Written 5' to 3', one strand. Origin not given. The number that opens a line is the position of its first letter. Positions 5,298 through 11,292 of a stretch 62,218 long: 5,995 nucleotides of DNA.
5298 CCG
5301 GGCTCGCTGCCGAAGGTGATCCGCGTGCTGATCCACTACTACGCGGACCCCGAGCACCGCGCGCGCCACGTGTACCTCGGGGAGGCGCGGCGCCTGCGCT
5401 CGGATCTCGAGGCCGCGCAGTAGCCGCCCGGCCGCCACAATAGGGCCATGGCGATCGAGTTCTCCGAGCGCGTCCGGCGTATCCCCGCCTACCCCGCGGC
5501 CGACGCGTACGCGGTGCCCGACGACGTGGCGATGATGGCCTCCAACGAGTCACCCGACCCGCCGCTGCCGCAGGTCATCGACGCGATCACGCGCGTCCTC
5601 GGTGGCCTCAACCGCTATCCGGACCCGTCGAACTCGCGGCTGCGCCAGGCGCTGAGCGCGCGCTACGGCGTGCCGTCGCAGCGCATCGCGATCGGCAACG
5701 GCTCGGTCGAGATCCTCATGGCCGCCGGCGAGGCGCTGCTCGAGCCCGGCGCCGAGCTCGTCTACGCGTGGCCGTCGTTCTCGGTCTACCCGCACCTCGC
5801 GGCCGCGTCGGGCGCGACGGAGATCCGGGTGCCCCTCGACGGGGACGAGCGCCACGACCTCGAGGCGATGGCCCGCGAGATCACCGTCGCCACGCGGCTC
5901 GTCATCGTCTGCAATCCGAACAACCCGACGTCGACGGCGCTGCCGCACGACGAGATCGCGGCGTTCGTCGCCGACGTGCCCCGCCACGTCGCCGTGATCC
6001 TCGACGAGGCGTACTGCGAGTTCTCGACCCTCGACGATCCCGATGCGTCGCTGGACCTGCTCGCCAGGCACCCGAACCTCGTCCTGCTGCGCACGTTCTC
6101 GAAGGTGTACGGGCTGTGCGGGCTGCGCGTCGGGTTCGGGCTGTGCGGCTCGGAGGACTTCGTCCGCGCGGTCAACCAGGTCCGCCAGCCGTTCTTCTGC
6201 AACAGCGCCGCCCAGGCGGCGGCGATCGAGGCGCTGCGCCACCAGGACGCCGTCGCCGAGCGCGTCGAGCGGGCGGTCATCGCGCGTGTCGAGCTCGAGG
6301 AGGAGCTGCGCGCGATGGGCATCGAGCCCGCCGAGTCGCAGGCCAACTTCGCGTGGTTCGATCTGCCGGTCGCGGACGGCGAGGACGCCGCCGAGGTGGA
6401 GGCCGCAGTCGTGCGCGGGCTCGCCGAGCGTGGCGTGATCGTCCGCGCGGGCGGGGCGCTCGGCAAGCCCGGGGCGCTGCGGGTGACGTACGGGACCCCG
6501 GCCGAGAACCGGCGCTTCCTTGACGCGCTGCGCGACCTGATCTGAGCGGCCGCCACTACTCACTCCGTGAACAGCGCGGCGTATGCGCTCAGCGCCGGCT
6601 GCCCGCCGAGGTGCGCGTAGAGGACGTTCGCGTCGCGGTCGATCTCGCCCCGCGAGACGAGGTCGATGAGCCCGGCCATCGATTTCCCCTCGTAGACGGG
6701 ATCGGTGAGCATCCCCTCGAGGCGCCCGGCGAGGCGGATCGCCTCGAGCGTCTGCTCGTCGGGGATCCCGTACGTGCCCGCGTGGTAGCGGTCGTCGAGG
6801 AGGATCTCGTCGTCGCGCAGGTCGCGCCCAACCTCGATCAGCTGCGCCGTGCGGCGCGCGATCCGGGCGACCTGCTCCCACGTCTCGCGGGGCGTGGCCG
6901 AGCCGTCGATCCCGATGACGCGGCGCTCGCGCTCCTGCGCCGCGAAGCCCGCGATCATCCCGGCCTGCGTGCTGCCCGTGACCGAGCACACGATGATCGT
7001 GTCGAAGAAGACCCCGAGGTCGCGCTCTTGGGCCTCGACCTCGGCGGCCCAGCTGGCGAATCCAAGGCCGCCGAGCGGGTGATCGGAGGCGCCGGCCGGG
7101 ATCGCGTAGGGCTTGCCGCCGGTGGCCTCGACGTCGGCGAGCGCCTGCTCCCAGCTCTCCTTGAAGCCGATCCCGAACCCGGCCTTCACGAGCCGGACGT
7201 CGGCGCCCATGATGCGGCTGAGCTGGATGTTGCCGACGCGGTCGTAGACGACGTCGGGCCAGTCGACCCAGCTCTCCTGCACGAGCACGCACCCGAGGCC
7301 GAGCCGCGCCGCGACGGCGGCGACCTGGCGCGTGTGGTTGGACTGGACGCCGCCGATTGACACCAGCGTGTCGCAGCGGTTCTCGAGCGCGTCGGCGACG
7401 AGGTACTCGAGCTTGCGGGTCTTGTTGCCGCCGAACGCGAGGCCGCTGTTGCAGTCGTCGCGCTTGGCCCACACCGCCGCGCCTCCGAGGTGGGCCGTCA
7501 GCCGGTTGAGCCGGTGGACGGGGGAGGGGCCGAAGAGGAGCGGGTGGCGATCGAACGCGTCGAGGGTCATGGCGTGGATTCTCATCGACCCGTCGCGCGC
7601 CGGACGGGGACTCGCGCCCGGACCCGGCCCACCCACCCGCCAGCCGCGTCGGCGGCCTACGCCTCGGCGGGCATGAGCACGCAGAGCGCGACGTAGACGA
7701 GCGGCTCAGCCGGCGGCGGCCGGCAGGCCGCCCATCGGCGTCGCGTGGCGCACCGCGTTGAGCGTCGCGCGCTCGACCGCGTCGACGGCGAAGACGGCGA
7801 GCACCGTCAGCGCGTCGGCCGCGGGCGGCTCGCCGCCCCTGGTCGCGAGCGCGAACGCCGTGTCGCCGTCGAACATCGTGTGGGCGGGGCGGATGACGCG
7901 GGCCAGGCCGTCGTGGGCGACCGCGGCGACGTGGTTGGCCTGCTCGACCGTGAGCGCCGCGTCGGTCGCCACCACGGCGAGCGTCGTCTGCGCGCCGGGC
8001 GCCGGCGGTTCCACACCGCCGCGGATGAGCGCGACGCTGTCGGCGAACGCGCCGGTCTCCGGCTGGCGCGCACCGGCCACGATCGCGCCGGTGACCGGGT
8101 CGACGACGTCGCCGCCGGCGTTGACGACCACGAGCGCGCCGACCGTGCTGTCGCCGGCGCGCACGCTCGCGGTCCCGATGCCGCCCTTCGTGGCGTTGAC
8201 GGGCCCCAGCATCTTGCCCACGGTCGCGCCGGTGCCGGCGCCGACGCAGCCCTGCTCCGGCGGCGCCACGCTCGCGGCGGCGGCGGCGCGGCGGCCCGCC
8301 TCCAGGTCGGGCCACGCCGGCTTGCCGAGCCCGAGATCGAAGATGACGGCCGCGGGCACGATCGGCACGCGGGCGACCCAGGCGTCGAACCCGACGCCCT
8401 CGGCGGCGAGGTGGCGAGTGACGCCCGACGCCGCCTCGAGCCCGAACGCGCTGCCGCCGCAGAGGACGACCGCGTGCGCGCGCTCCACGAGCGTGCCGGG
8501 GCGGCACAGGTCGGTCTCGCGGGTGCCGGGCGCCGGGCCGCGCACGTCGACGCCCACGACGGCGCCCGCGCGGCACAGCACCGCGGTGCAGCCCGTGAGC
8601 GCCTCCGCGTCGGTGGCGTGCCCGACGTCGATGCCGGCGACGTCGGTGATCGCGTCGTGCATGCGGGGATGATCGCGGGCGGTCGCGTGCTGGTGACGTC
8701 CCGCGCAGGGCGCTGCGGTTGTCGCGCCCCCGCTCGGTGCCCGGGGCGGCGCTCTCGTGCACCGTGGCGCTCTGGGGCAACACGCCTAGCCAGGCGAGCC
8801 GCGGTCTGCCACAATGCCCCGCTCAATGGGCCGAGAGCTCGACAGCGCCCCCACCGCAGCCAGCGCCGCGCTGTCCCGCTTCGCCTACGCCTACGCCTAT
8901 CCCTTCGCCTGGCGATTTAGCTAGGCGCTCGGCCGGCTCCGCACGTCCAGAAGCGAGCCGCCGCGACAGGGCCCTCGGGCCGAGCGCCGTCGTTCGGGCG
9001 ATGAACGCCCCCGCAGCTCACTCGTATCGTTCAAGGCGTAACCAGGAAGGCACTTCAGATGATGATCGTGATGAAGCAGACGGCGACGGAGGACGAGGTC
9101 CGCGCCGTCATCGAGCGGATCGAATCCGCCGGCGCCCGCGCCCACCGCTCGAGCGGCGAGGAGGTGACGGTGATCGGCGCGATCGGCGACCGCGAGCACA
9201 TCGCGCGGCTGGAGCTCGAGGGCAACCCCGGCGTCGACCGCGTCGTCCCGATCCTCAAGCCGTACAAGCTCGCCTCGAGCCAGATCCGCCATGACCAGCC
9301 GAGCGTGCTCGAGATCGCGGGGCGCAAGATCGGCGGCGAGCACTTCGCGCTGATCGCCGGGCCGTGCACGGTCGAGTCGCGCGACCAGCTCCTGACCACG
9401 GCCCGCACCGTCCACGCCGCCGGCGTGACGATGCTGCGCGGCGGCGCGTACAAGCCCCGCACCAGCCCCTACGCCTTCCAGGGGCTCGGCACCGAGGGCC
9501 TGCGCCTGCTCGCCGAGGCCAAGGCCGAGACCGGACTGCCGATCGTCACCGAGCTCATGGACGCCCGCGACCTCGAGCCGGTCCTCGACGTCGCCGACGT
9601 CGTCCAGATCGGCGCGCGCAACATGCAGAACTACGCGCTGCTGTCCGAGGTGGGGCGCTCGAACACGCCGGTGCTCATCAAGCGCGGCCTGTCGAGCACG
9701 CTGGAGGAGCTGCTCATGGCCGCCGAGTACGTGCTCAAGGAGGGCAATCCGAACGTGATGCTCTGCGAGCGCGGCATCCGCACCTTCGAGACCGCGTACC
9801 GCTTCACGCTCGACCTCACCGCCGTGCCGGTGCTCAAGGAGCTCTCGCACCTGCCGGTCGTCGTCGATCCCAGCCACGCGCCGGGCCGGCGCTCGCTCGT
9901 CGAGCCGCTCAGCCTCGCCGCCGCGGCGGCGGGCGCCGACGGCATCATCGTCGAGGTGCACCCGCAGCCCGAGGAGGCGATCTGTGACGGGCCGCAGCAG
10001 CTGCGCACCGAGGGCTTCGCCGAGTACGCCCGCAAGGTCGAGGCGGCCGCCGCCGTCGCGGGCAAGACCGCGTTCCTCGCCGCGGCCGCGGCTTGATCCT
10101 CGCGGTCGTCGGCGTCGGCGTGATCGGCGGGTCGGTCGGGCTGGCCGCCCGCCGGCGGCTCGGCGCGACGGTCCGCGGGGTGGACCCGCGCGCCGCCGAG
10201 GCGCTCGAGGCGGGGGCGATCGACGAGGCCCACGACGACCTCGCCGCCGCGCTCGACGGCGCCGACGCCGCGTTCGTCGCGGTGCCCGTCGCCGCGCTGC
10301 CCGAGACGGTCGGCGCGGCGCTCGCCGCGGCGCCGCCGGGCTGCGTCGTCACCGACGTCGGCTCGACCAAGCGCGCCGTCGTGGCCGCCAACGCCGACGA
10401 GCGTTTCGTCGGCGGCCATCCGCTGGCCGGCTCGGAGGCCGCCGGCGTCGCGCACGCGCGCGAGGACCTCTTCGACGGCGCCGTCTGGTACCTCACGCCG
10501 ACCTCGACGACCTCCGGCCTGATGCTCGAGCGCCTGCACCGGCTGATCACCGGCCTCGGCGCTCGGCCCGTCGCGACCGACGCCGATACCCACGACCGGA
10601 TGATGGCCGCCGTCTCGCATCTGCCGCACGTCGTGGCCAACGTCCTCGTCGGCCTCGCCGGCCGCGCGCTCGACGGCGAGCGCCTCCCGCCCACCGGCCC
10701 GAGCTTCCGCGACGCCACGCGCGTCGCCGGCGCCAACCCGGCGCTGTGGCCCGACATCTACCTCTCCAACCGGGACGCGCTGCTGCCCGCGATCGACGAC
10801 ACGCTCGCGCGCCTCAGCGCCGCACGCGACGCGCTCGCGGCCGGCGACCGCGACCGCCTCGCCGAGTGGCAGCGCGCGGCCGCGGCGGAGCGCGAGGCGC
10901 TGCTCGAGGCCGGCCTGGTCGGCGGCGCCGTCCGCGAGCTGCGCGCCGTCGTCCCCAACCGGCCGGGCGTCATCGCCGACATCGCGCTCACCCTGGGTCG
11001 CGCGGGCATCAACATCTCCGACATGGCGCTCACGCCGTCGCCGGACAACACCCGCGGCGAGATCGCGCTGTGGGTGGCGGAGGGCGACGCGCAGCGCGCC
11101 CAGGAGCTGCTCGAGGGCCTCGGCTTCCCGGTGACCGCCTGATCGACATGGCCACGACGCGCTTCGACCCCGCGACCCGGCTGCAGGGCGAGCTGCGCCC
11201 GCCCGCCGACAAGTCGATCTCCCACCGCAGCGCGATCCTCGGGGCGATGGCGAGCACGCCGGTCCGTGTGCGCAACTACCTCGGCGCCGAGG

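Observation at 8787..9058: Aromatic-codon leader peptide and alternative pairings upstream of aroF-tyrA-aroA: candidate Phe/Tyr/Trp attenuator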

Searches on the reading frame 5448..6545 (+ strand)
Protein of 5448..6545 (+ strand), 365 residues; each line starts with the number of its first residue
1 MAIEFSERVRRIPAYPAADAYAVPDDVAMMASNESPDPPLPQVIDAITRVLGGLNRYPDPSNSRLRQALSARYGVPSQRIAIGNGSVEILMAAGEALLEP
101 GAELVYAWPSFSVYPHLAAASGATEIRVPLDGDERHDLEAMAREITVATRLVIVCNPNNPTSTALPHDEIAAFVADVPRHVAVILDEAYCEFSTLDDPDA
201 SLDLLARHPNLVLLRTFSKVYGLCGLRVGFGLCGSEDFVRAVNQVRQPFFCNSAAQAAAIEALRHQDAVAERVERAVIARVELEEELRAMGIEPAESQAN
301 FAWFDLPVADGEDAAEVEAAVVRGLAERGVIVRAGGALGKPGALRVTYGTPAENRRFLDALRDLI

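Call 4: search_protein_families(library=pfam, proteins=[window:5448-6545:+])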
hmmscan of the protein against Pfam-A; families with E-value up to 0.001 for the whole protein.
window:5448-6545:+ (365 aa): 1 family
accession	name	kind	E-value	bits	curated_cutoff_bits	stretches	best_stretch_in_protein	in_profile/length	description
PF00155.27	Aminotran_1_2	-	5.1e-55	187.6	19.7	1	28-361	4-361/361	Aminotransferase class I and II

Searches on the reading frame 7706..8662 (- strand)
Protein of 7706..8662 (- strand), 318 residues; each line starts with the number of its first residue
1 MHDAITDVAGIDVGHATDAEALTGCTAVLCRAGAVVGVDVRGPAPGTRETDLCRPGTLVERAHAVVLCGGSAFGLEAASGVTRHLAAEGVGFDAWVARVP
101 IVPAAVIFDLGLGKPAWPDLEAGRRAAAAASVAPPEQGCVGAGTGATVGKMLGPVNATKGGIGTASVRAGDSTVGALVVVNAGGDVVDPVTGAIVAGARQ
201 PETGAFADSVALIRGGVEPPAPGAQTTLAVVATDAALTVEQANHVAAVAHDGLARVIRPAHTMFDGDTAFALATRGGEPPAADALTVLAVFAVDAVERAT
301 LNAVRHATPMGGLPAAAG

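Call 4: search_protein_families(library=pfam, proteins=[window:7706-8662:-])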
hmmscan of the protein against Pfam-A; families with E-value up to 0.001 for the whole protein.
window:7706-8662:- (318 aa): 1 family
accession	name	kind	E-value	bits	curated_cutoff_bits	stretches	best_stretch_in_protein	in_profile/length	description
PF03576.19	Peptidase_S58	-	5.8e-50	171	23.9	1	3-312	1-301/307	Peptidase family S58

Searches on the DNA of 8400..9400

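Call 5: search_rna_families(source=window, start=8400, end=9400, threshold=evalue, max_evalue=10)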
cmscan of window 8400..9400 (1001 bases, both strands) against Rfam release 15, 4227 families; matches with E-value up to 10: 5.
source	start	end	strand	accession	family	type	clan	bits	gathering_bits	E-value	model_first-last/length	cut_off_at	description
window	8559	8605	-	RF03985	mir-9250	Gene; miRNA;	-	16.7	90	9.1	1-63/63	no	mir-9250 microRNA precursor family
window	8447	8480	+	RF03262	mir-1181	Gene; miRNA;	-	16.4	95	7.2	1-81/81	no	mir-1181 microRNA precursor family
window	9129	9175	+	RF01781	ASdes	Gene; sRNA;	-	16.3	40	1.3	1-68/68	no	ASdes TB sRNA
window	9073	9139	-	RF01059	mir-598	Gene; miRNA;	-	15.4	69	5.8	1-80/80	no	mir-598 microRNA precursor family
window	9055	9092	+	RF01139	sR2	Gene; snRNA; snoRNA; CD-box;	-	14.9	42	1.4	1-57/57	no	Small nucleolar RNA sR2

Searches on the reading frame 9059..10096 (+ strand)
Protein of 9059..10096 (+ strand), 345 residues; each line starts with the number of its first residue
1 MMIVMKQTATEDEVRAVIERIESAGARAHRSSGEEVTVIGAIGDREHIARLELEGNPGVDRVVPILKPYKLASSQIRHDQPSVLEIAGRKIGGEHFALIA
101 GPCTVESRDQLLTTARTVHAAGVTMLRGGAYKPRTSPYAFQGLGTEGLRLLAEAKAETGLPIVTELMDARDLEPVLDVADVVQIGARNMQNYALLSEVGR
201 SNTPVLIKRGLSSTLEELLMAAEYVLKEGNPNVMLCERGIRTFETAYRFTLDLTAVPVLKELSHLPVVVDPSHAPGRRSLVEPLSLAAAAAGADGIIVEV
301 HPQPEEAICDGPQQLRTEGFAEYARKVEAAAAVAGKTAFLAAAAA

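Call 4: search_protein_families(library=pfam, proteins=[window:9059-10096:+])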
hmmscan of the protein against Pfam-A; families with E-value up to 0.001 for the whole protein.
window:9059-10096:+ (345 aa): 3 families
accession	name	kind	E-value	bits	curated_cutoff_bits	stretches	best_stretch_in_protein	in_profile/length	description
PF00793.26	DAHP_synth_1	-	7.2e-78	261.6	25.5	1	90-327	11-261/270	DAHP synthetase I family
PF18152.6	DAHP_snth_FXD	-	3.1e-22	78.6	27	1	1-67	1-67/67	DAHP synthase ferredoxin-like domain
PF03102.20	NeuB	-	0.00024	21.1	22.1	1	143-237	53-147/241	NeuB family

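Call 6: find_homologous_proteins(query=window:9059-10096:+, max_evalue=1e-30)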
Query window:9059-10096:+ (345 aa): 8000 proteins with E <= 1e-30 among 8000 candidates; the best 120 are listed.
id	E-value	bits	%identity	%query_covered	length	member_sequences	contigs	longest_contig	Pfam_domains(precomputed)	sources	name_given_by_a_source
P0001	1.1e-213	726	98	100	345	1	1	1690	PF18152.7,PF00793.27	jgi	jgi:3-deoxy-7-phosphoheptulonate synthase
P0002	2.7e-213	725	98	100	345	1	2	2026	PF18152.7,PF00793.27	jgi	jgi:3-deoxy-7-phosphoheptulonate synthase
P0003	1.4e-212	723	97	100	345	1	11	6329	PF18152.7,PF00793.27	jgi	jgi:3-deoxy-7-phosphoheptulonate synthase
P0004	1.9e-212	722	97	100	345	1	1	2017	PF18152.7,PF00793.27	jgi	jgi:3-deoxy-7-phosphoheptulonate synthase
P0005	7.3e-212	721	97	100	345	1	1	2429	PF18152.7,PF00793.27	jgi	jgi:3-deoxy-7-phosphoheptulonate synthase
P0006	7.6e-212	720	97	100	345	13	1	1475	PF18152.7,PF00793.27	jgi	jgi:3-deoxy-7-phosphoheptulonate synthase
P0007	9.7e-212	720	97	100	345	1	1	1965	PF18152.7,PF00793.27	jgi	jgi:3-deoxy-7-phosphoheptulonate synthase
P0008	2.5e-211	719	97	100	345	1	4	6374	PF18152.7,PF00793.27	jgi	jgi:3-deoxy-7-phosphoheptulonate synthase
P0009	3.3e-211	718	96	100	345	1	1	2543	PF18152.7,PF00793.27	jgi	jgi:3-deoxy-7-phosphoheptulonate synthase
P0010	1.2e-210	717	96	100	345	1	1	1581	PF18152.7,PF00793.27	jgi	jgi:3-deoxy-7-phosphoheptulonate synthase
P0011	3.3e-210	715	97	99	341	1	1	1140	PF18152.7,PF00793.27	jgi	jgi:3-deoxy-7-phosphoheptulonate synthase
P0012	7.2e-210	714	95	100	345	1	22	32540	PF18152.7,PF00793.27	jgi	jgi:3-deoxy-7-phosphoheptulonate synthase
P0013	3.0e-209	712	95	100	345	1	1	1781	PF18152.7,PF00793.27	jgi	jgi:3-deoxy-7-phosphoheptulonate synthase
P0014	3.9e-209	712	95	100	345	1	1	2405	PF18152.7,PF00793.27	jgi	jgi:3-deoxy-7-phosphoheptulonate synthase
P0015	8.0e-209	711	95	100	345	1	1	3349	PF18152.7,PF00793.27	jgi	jgi:3-deoxy-7-phosphoheptulonate synthase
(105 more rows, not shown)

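Call 8: find_related_loci(query=window:9059-10096:+, collection=genome_contigs, flank=3000)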
Query window:9059-10096:+ (345 aa) in genome_contigs; peptide patterns used: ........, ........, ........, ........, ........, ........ (x = any residue, [..] = any of these).
600 stretches matched a pattern (row limit reached: there are more); 596 encode a relative of the query (tblastn E <= 1e-3); the best 80 are kept; 80 distinct loci.
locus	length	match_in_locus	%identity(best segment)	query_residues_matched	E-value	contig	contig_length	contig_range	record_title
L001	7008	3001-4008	83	1-336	0e+0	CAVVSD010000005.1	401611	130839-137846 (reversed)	MAG: uncultured Solirubrobacterales bacterium isolate MFD02840.bin.1.311 genome assembly, contig: contig_28182, whole ge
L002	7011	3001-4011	83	1-337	0e+0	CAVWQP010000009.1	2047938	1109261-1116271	MAG: uncultured Solirubrobacterales bacterium isolate MFD09368.bin.1.64 genome assembly, contig: contig_724, whole genom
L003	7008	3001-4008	82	1-336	0e+0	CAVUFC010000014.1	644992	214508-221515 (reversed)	MAG: uncultured Solirubrobacteraceae bacterium isolate MFD04944.bin.2.43 genome assembly, contig: contig_24342, whole ge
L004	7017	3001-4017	79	1-336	3e-178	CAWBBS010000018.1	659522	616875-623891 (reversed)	MAG: uncultured Solirubrobacteraceae bacterium isolate MFD04780.bin.2.74 genome assembly, contig: contig_7041, whole gen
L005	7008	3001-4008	83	1-336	7e-177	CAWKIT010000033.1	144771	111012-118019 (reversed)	MAG: uncultured Solirubrobacteraceae bacterium isolate MFD02840.bin.2.171 genome assembly, contig: contig_80797, whole g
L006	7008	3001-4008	79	1-336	1e-175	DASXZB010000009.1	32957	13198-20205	MAG TPA_asm: Solirubrobacteraceae bacterium isolate SMAG_U4840 k141_1722389, whole genome shotgun sequence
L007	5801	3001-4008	80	1-336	7e-176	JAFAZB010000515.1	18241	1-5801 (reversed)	MAG: Solirubrobacterales bacterium isolate CP_BM_RX_R8_30 BM_RX_R8_k147_2115590, whole genome shotgun sequence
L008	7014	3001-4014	80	1-338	4e-175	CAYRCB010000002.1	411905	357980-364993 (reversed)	MAG TPA_asm: uncultured Solirubrobacteraceae bacterium isolate binchicken_co179_10 genome assembly, contig: NODE_70_leng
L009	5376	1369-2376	79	1-336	1e-177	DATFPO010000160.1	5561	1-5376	MAG TPA_asm: Solirubrobacteraceae bacterium isolate SMAG_U9305 k141_2059132, whole genome shotgun sequence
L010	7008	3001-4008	80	1-336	6e-174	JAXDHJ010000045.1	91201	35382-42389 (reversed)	MAG: Solirubrobacteraceae bacterium isolate BP_521 scaffold_4675916, whole genome shotgun sequence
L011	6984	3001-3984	80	1-328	3e-172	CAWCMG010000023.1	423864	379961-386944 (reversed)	MAG: uncultured Solirubrobacterales bacterium isolate MFD05502.bin.1.152 genome assembly, contig: contig_5936, whole gen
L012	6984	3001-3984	79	1-328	9e-172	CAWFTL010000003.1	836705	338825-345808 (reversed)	MAG: uncultured Solirubrobacterales bacterium isolate MFD09603.bin.1.257 genome assembly, contig: contig_5564, whole gen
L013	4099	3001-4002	76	1-336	1e-173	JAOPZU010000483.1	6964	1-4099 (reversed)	MAG: Solirubrobacterales bacterium isolate RYN_263 scaffold_1001993, whole genome shotgun sequence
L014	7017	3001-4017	76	1-339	2e-170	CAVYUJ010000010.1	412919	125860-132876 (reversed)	MAG: uncultured Actinomycetota bacterium isolate MFD09671.bin.2.92 genome assembly, contig: contig_6545, whole genome sh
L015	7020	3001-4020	78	1-337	2e-170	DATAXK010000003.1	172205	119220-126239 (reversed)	MAG TPA_asm: Solirubrobacteraceae bacterium isolate SMAG_U5651 k141_2007455, whole genome shotgun sequence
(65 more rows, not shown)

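Call 31: search_protein_families(library=ncbifam, proteins=[window:9059-10096:+])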
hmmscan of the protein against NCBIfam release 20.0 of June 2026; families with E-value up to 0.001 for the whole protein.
window:9059-10096:+ (345 aa): 8 families
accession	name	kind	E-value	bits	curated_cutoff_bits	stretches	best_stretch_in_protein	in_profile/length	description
NF006421.0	PRK08673.1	subfamily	4.6e-144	479.8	335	1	1-337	1-336/338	3-deoxy-7-phosphoheptulonate synthase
NF041229.1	BagF_FevY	exception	4.2e-119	397.7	700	1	5-324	1-319/340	phospho-2-dehydro-3-deoxyheptonate aldolase BagF/FevY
TIGR01361.1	DAHP_synth_Bsub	equivalog_domain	9.6e-115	382.4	267.75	1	73-328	4-258/260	3-deoxy-7-phosphoheptulonate synthase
NF009933.0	PRK13396.1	subfamily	4e-113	378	486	1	1-335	1-342/352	3-deoxy-7-phosphoheptulonate synthase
NF009239.0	PRK12595.1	equivalog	7e-103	344.3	279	1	71-331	94-354/360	bifunctional 3-deoxy-7-phosphoheptulonate synthase/chorismate mutase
NF003543.0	PRK05198.1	equivalog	4.2e-36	124.3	242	1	93-331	15-268/273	3-deoxy-8-phosphooctulonate synthase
TIGR01362.1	KDO8P_synth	equivalog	3e-35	121.7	314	1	95-331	2-253/258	3-deoxy-8-phosphooctulonate synthase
NF009109.0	PRK12457.1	equivalog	2.8e-23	82.6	457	1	133-328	60-266/281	3-deoxy-8-phosphooctulonate synthase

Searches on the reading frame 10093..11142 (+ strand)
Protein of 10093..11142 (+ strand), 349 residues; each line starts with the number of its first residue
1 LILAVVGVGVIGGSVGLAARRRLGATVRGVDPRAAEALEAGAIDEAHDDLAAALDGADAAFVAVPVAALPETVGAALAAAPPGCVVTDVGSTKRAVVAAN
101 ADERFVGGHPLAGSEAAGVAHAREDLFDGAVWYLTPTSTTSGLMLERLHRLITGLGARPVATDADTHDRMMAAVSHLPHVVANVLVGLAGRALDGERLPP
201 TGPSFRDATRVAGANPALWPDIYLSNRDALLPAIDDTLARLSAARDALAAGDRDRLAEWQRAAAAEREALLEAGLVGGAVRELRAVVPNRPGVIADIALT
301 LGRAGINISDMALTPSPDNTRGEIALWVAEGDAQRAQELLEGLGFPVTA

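Call 4: search_protein_families(library=pfam, proteins=[window:10093-11142:+])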
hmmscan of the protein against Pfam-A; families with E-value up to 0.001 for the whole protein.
window:10093-11142:+ (349 aa): 4 families
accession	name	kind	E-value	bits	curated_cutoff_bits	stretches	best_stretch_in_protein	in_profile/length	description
PF02153.23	PDH_N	-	1.4e-26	93.3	26.5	1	19-158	5-151/154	Prephenate dehydrogenase, nucleotide-binding domain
PF20463.3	PDH_C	-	3e-22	79.3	22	1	164-259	2-99/102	Prephenate dehydrogenase, dimerization domain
PF01842.31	ACT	-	1.9e-10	40.7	27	1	283-341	3-59/66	ACT domain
PF22629.2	ACT_AHAS_ss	-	1.1e-05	25.9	27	1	284-337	2-54/67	AHAS small subunit-like ACT domain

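Call 31: search_protein_families(library=ncbifam, proteins=[window:10093-11142:+])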
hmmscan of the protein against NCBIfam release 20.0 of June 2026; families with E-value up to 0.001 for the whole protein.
window:10093-11142:+ (349 aa): 19 families
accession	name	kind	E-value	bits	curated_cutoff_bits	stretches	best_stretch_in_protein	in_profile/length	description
NF005107.0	PRK06545.1-5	equivalog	2.8e-55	187.8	414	1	4-340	6-356/367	prephenate dehydrogenase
NF011381.1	PRK14806.1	equivalog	4.3e-53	180.6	902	1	3-269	6-283/733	bifunctional prephenate dehydrogenase/3-phosphoshikimate 1-carboxyvinyltransferase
NF005694.0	PRK07502.1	equivalog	1.1e-47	162.7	409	1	3-274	9-292/310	prephenate/arogenate dehydrogenase family protein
NF005650.0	PRK07417.1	equivalog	1.3e-47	162.5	290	1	3-271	4-279/281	prephenate/arogenate dehydrogenase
NF005108.0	PRK06545.1-6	equivalog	4.4e-44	150.8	327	1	3-266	13-283/321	prephenate dehydrogenase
NF005105.0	PRK06545.1-3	equivalog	2.5e-43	148.3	524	1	4-270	6-285/367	prephenate dehydrogenase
NF005112.0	PRK06545.2-4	subfamily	9.4e-43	146.6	294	1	4-347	6-354/356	prephenate dehydrogenase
NF006307.0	PRK08507.1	equivalog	1.1e-42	146.2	295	1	1-266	1-271/275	prephenate dehydrogenase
NF005111.0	PRK06545.2-3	equivalog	3.9e-42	144.6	344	1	4-344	17-366/371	prephenate dehydrogenase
NF005106.0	PRK06545.1-4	equivalog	1.9e-36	126.1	569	1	5-313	6-327/363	prephenate dehydrogenase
NF005109.0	PRK06545.2-1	equivalog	5.2e-36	124.5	397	1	5-344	6-356/361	prephenate dehydrogenase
NF005104.0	PRK06545.1-1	equivalog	2.3e-31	109.2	713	1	5-313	7-327/366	prephenate dehydrogenase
NF005110.0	PRK06545.2-2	equivalog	6.1e-29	101.4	385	1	4-335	74-409/423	prephenate dehydrogenase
NF005113.0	PRK06545.2-5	equivalog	3.8e-24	85.4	497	2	148-341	177-371/378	prephenate dehydrogenase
NF006409.0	PRK08655.1-3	equivalog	2.9e-13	50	310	1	26-226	28-227/290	prephenate dehydrogenase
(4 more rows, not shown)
